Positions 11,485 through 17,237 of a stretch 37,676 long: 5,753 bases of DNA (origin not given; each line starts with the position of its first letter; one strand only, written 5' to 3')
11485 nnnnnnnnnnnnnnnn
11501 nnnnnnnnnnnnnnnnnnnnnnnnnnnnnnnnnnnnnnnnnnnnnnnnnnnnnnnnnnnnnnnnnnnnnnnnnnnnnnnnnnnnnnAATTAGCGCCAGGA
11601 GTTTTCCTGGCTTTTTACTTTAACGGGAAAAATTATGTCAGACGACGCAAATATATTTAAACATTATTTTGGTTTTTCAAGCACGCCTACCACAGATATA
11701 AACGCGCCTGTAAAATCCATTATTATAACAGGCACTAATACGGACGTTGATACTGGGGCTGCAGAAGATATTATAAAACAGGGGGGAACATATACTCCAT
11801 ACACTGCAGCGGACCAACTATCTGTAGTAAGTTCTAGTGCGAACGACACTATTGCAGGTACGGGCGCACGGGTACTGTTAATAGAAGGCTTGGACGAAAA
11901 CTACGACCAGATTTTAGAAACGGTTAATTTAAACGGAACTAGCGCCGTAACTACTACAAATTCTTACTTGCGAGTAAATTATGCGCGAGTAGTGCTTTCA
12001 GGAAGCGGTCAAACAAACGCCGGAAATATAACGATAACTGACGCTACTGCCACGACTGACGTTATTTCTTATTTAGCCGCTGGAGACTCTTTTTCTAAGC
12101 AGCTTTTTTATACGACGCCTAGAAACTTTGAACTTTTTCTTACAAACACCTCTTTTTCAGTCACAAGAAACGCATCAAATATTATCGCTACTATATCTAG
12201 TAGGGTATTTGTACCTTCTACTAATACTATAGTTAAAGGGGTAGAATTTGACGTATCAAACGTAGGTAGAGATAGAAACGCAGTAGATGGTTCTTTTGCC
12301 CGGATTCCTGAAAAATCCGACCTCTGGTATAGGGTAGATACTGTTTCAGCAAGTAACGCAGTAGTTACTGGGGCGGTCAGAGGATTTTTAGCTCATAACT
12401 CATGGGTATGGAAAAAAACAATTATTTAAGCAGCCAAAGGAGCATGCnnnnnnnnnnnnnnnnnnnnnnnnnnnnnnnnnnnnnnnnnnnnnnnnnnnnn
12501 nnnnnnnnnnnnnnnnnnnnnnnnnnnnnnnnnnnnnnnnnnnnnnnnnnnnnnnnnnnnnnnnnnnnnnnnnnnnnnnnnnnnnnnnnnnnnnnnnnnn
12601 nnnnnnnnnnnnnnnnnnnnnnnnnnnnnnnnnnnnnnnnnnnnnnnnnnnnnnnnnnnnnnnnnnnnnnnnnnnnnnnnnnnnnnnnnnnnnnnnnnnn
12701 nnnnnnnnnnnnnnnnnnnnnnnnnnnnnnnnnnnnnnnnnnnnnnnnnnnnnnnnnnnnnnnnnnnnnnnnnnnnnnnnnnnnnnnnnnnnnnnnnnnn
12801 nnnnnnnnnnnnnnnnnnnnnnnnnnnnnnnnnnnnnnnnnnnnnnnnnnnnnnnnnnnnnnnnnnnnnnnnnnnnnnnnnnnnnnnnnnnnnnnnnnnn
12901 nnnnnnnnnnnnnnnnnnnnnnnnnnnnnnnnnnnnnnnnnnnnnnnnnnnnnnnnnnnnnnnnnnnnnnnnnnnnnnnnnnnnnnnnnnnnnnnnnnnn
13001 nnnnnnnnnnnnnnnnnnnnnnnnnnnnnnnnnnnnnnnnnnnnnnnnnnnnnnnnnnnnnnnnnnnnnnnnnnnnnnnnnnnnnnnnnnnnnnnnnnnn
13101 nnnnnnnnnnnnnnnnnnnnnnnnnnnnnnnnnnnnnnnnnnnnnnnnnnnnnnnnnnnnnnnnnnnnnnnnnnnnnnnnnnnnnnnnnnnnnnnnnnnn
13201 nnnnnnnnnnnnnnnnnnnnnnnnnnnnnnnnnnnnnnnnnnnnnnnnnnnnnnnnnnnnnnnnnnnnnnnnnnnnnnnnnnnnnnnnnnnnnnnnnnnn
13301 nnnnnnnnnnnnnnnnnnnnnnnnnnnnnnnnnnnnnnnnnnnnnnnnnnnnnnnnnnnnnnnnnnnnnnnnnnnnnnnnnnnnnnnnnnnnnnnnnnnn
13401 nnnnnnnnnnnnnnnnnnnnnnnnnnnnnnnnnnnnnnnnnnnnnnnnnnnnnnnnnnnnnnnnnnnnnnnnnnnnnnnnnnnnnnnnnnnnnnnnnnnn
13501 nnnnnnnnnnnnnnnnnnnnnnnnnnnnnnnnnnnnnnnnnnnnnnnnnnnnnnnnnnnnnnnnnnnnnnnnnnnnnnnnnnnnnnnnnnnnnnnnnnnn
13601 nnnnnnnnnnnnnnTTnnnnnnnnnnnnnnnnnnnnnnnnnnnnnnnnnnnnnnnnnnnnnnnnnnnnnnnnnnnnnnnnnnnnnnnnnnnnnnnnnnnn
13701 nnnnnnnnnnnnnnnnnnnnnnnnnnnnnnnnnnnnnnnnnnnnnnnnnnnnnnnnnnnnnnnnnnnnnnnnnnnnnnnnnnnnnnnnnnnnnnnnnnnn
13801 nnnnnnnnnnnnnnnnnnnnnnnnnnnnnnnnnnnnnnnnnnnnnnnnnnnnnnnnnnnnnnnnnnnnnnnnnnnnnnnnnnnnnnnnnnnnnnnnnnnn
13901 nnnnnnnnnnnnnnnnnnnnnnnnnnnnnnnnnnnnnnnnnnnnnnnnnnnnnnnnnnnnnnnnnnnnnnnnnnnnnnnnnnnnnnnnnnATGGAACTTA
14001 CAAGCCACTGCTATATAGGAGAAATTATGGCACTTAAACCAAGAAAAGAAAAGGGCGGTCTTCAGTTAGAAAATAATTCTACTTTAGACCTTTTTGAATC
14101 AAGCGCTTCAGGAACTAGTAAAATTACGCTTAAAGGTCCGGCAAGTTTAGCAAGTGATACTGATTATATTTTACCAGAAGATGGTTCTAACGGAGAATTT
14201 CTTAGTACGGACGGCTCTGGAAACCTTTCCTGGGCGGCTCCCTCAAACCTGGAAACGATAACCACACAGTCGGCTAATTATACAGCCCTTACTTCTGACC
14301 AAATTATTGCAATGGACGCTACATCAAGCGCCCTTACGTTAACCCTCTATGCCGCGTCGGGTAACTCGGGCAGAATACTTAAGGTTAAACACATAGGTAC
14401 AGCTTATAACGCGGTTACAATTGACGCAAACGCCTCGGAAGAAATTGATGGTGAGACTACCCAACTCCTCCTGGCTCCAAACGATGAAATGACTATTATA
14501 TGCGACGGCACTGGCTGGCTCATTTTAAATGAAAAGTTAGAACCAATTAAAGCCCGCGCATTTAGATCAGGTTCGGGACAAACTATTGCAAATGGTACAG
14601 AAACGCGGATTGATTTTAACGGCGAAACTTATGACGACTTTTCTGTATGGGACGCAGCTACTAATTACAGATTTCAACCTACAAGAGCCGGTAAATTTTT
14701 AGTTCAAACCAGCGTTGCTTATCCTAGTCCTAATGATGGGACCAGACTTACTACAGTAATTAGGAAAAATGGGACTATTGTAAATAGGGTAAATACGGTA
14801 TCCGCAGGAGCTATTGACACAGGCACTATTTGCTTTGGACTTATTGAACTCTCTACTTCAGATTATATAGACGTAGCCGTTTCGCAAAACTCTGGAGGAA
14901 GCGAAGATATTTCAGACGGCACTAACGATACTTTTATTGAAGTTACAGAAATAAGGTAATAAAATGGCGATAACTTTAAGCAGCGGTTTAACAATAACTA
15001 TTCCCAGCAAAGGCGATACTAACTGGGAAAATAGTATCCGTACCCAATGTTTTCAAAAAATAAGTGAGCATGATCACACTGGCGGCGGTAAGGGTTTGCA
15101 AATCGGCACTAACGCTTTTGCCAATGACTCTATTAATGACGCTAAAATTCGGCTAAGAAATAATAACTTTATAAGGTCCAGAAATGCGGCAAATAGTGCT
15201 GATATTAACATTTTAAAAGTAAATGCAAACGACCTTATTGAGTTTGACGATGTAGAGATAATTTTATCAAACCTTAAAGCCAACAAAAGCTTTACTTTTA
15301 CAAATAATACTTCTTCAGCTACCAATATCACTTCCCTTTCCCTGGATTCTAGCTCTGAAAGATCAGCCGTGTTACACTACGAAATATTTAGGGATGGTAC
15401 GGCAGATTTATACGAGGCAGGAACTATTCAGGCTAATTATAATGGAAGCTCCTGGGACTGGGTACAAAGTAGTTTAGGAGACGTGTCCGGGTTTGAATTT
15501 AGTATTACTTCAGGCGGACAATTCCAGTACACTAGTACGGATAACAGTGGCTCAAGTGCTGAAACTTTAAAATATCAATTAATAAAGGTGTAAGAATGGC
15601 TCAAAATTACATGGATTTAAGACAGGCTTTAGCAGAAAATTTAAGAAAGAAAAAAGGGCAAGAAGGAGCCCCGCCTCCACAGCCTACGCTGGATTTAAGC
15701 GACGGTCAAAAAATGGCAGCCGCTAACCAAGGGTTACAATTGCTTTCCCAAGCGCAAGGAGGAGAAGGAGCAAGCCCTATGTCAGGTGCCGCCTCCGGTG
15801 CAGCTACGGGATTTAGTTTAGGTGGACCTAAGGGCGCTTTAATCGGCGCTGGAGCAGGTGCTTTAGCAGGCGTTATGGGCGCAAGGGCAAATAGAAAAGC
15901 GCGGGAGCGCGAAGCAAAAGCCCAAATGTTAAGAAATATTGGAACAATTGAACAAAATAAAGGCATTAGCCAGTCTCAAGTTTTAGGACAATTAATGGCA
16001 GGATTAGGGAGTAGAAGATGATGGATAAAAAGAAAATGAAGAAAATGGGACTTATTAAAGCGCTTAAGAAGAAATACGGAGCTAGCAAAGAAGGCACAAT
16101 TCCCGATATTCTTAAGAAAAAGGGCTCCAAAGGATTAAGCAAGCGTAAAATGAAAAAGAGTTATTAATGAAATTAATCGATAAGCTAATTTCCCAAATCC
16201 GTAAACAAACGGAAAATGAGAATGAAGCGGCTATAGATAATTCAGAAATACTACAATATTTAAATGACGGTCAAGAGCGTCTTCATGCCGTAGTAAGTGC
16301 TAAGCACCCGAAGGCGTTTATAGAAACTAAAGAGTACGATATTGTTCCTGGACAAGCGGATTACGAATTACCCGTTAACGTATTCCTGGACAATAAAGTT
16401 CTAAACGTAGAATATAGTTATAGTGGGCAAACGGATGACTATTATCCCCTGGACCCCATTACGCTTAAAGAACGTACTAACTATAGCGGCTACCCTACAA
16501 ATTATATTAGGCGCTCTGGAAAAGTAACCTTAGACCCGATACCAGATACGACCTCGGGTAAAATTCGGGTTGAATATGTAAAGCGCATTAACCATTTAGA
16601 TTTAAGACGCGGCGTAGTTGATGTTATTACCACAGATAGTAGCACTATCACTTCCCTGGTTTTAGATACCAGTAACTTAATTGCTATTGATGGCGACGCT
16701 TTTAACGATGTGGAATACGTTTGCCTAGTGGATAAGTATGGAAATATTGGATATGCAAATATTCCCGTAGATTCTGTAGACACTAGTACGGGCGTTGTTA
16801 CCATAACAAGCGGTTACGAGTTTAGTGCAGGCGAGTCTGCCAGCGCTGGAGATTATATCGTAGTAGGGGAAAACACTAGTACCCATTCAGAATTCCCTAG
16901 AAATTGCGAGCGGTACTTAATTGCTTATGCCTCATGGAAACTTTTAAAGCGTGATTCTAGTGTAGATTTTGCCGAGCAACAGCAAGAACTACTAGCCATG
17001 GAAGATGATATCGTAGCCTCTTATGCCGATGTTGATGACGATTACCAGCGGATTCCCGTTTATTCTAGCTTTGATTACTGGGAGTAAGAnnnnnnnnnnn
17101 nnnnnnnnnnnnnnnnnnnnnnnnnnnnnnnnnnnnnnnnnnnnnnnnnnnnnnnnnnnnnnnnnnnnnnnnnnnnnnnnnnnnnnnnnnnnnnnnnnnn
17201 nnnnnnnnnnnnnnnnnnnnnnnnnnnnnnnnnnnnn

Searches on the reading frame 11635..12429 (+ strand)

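Call 12: search_protein_families(library=phrogs, proteins=[window:11635-12429:+])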
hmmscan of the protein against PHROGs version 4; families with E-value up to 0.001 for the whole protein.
window:11635-12429:+ (264 aa): 1 family
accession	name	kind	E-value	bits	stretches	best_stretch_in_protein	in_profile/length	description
phrog_8198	-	unknown function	3.9e-16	60.1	1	28-230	53-238/262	-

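Call 99: search_protein_families(library=pfam, proteins=[window:11635-12429:+], max_evalue=0.01)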
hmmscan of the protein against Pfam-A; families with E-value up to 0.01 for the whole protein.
window:11635-12429:+ (264 aa): 0 families

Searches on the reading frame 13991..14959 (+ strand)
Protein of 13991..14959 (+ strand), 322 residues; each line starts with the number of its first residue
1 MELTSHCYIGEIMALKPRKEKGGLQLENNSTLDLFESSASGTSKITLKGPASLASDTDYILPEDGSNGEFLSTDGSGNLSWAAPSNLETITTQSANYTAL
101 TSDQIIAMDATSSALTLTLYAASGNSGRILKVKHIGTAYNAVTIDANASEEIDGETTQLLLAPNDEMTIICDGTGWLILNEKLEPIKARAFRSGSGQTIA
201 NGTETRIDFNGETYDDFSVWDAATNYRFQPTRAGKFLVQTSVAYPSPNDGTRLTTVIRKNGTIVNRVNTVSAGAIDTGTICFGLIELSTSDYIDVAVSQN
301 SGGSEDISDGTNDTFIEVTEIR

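Call 12: search_protein_families(library=phrogs, proteins=[window:13991-14959:+])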
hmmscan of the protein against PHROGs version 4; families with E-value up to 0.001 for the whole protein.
window:13991-14959:+ (322 aa): 4 families
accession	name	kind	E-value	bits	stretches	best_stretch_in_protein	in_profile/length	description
phrog_13989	-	head and packaging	2e-10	40.9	1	193-311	466-584/597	virion structural protein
phrog_37034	-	unknown function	6e-05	23.9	1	86-178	81-170/171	-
phrog_15750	-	unknown function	0.00028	22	1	189-318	34-164/168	-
phrog_14789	-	unknown function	0.00043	20.9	0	203-274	89-155/163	-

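Call 99: search_protein_families(library=pfam, proteins=[window:13991-14959:+], max_evalue=0.01)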
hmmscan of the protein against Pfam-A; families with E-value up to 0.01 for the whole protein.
window:13991-14959:+ (322 aa): 1 family
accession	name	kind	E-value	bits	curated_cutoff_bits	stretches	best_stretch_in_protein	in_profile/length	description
PF25692.1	Phage_depo_C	-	0.00077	20.3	25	1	91-176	3-89/90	Phage depolymerase C-terminal beta sandwich domain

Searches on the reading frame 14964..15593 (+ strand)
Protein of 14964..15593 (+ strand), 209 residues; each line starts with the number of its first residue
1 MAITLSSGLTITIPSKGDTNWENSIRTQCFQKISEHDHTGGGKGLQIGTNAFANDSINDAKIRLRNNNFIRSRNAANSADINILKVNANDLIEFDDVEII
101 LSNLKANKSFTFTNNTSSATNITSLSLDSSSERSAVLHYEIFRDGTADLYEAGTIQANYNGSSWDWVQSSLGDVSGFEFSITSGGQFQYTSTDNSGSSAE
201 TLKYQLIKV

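Call 99: search_protein_families(library=pfam, proteins=[window:14964-15593:+], max_evalue=0.01)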
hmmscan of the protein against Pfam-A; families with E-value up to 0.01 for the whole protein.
window:14964-15593:+ (209 aa): 1 family
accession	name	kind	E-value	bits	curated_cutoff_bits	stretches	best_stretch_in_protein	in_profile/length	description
PF19578.4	DUF6090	-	0.0027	18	23.5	1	52-167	31-140/182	Family of unknown function (DUF6090)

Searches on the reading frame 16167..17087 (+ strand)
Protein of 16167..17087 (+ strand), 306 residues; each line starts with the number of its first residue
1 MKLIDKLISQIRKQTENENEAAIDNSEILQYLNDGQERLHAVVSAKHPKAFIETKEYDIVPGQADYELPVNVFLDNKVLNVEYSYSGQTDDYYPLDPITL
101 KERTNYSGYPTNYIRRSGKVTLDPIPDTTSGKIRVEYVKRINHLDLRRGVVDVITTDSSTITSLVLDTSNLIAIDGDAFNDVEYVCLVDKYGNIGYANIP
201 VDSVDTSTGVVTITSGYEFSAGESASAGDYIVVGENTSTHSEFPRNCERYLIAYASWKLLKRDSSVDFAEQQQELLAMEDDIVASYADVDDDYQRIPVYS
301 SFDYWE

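Call 29: search_protein_families(library=pfam, proteins=[window:16167-17087:+], max_evalue=0.01)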
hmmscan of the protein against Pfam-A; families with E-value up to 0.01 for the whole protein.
window:16167-17087:+ (306 aa): 1 family
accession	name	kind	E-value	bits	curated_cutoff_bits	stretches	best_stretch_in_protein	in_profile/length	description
PF24175.2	SU10_adaptor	-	3.5e-12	47.6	27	1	6-144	5-128/194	SU10 adaptor protein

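Call 89: search_dna_similar(query=window:16167-17087:+, collection=phages, mode=protein, max_rows=12, max_evalue=0.001)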
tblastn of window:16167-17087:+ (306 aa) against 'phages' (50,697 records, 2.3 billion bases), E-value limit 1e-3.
No match.
